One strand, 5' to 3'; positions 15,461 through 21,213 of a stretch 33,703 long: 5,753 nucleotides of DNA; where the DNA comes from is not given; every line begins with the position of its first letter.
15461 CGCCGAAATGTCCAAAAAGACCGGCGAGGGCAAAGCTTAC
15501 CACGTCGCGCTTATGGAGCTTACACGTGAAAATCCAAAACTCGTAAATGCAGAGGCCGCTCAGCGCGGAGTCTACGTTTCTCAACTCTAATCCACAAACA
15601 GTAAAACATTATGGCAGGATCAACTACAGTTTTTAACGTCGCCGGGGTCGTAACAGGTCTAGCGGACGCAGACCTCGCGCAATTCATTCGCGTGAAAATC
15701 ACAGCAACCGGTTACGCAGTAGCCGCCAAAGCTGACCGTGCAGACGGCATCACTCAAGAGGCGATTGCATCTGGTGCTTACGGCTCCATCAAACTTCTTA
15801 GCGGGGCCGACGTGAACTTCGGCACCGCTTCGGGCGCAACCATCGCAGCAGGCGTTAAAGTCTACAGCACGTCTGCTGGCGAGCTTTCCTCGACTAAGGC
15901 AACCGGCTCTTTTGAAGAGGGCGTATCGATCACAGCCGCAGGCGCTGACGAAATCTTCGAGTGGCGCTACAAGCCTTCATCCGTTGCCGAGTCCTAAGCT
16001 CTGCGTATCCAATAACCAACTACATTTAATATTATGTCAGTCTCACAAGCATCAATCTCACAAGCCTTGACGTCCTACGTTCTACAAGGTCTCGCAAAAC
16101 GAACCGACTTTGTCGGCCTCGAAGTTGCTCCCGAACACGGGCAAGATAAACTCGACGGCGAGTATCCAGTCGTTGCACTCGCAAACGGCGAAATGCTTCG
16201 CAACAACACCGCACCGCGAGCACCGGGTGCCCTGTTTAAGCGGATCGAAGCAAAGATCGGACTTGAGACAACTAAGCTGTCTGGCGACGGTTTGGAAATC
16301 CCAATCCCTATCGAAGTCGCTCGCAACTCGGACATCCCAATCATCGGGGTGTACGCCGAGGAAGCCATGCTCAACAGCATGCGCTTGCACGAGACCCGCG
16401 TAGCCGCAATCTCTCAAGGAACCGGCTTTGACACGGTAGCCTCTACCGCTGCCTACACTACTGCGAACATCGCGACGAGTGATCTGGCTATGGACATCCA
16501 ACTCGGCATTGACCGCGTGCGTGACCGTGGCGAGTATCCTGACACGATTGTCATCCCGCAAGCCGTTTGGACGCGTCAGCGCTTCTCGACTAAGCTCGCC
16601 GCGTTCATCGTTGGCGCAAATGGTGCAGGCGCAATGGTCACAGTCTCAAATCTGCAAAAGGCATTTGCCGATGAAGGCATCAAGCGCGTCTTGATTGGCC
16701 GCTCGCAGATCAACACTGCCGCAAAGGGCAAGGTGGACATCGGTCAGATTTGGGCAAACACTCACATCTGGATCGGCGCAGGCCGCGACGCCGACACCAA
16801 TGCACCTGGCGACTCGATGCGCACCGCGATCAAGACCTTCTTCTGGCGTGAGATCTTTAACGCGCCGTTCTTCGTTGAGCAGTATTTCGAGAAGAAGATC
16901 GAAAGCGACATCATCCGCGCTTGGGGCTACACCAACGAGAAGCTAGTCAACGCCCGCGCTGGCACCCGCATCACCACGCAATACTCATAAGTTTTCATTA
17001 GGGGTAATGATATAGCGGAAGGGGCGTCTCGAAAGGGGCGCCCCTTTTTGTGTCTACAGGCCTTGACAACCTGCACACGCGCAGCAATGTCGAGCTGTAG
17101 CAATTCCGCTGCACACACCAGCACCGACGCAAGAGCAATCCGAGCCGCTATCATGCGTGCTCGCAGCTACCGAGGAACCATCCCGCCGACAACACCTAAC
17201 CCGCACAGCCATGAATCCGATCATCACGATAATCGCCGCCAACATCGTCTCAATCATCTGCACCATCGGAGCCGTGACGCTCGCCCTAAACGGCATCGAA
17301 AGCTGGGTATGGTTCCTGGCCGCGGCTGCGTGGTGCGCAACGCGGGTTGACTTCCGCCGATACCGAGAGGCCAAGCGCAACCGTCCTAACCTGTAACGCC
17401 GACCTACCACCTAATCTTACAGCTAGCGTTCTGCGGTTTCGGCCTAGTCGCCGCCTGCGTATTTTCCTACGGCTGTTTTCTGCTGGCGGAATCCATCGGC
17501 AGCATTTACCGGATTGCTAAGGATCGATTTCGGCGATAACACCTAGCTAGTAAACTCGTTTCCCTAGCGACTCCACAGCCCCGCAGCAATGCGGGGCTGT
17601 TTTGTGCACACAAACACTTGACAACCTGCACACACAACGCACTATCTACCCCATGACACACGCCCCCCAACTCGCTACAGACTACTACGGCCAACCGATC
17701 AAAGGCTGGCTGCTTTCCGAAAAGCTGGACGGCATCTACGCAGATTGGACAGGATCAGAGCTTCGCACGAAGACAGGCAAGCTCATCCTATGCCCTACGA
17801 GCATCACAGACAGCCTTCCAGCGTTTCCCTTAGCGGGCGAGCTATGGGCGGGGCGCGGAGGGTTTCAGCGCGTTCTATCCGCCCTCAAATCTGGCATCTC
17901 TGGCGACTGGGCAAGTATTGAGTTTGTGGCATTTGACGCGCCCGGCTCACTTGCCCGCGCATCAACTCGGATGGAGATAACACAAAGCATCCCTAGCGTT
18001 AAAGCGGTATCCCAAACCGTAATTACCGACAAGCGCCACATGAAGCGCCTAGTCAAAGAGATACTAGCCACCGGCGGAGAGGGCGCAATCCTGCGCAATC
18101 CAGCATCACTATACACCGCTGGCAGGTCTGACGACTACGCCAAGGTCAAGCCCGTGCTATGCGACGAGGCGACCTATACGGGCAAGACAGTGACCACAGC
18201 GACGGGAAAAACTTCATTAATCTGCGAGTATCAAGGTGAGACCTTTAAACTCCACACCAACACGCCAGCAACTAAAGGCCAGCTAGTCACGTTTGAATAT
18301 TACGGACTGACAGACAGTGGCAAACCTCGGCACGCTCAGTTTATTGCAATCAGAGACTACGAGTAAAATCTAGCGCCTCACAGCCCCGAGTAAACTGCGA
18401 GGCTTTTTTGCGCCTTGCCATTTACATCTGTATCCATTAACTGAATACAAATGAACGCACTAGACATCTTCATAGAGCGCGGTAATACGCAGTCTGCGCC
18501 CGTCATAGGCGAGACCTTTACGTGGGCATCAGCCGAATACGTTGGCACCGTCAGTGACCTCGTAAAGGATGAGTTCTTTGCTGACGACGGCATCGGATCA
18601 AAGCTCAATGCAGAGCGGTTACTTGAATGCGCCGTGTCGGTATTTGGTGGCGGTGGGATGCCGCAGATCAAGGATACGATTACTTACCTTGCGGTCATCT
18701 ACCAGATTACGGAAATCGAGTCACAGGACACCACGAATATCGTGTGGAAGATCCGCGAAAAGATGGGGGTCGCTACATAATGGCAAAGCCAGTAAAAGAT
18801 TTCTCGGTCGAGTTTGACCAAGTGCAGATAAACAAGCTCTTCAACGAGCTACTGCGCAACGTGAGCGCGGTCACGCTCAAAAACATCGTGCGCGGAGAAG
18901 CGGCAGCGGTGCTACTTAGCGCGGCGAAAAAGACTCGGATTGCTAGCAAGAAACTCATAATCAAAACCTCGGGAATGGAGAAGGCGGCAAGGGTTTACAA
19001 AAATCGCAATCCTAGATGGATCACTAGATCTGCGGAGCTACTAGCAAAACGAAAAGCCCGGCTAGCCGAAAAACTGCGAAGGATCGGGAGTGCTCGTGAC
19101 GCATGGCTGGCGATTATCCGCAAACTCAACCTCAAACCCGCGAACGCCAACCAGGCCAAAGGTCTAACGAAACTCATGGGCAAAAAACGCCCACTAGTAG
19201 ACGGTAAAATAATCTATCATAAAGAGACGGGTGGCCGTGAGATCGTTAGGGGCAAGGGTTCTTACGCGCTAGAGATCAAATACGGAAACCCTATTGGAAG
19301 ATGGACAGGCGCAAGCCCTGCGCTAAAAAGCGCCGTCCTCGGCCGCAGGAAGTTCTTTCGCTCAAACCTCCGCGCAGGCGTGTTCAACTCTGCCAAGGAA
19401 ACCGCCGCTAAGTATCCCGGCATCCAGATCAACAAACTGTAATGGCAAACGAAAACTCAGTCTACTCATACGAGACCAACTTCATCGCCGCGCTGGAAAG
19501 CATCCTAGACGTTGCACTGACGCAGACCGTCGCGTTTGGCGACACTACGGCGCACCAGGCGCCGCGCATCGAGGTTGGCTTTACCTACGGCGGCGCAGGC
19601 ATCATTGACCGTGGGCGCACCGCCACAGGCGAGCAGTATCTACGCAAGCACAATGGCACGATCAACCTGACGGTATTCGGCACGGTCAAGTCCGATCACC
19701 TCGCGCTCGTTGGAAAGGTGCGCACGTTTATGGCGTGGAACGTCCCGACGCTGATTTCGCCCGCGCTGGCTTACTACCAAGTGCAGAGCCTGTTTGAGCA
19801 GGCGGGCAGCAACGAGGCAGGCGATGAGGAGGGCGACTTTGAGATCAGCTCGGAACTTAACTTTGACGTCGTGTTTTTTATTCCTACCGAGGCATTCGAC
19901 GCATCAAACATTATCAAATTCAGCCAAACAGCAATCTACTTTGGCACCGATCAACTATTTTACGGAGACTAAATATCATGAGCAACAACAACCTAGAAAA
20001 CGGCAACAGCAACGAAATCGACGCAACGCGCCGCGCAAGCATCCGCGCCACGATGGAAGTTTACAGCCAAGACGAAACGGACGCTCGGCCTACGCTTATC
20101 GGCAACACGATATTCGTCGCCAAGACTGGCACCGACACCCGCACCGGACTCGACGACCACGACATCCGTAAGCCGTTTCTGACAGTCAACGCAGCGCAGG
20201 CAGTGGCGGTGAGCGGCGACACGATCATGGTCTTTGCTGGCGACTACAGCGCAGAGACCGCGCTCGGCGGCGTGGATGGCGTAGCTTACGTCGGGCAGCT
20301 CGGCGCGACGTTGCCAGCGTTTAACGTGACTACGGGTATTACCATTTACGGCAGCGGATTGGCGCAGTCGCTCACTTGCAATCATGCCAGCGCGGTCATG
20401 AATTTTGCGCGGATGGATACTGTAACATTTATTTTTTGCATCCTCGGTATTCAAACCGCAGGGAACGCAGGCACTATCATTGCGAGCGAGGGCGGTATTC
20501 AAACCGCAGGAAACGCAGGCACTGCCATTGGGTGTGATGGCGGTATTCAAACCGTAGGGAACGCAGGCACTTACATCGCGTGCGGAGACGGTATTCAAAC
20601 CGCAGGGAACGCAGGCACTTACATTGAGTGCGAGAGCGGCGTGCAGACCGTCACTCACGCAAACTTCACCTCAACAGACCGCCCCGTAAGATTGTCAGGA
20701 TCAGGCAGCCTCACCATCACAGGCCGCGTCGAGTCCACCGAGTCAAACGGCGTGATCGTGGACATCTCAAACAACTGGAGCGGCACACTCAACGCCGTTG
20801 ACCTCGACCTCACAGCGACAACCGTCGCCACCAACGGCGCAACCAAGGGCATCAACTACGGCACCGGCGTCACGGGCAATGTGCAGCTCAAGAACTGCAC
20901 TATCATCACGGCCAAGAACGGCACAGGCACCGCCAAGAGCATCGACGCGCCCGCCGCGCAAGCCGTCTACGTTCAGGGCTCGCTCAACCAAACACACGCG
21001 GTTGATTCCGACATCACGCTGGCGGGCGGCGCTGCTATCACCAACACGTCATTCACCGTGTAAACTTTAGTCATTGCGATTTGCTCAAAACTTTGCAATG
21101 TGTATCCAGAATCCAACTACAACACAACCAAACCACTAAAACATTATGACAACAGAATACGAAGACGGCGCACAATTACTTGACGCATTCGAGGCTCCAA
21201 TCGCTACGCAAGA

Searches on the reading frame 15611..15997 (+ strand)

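Call 98: search_protein_families(library=pfam, proteins=[window:15611-15997:+], max_evalue=0.01)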
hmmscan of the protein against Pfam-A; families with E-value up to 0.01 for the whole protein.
window:15611-15997:+ (128 aa): 1 family
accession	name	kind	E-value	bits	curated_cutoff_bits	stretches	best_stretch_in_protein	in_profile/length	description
PF09956.15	Phage_cement_2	-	0.0014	19.5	24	1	44-113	28-95/103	Phage cement protein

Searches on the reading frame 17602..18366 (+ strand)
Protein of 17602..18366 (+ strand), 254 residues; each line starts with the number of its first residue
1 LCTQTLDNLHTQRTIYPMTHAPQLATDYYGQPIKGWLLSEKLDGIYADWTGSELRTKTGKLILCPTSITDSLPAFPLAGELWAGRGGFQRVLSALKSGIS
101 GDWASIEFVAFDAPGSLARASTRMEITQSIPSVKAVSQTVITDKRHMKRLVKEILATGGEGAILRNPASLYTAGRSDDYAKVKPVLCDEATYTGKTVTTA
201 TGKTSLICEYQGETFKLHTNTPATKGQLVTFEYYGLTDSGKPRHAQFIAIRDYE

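Call 98: search_protein_families(library=pfam, proteins=[window:17602-18366:+], max_evalue=0.01)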
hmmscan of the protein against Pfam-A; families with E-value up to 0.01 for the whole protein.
window:17602-18366:+ (254 aa): 2 families
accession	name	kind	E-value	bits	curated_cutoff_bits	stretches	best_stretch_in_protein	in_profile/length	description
PF14743.12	DNA_ligase_OB_2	-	1.4e-07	31.8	28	1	211-251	19-66/66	DNA ligase OB-like domain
PF01068.26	DNA_ligase_A_M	-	5.2e-05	23.4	26.2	1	128-183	148-204/204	ATP dependent DNA ligase domain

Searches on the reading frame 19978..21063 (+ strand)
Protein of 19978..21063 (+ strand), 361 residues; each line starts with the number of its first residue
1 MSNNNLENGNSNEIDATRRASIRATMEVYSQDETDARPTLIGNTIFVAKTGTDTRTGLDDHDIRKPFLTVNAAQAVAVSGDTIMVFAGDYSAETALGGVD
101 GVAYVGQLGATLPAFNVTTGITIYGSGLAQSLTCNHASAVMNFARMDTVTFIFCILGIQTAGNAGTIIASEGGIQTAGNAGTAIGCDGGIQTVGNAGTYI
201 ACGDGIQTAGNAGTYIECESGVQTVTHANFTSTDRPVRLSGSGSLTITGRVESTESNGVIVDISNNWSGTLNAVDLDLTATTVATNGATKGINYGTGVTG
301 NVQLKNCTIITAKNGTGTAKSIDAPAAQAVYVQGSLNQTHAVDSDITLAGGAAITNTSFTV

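Call 29: search_protein_families(library=phrogs, proteins=[window:19978-21063:+], max_evalue=0.001)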
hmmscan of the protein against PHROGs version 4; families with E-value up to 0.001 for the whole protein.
window:19978-21063:+ (361 aa): 0 families

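Call 98: search_protein_families(library=pfam, proteins=[window:19978-21063:+], max_evalue=0.01)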
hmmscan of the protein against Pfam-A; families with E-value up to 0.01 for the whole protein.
window:19978-21063:+ (361 aa): 1 family
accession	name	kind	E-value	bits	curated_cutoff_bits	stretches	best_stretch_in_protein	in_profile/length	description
PF09953.15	DUF2187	-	0.0068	16.8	24.7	0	243-268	14-41/60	Uncharacterized protein conserved in bacteria (DUF2187)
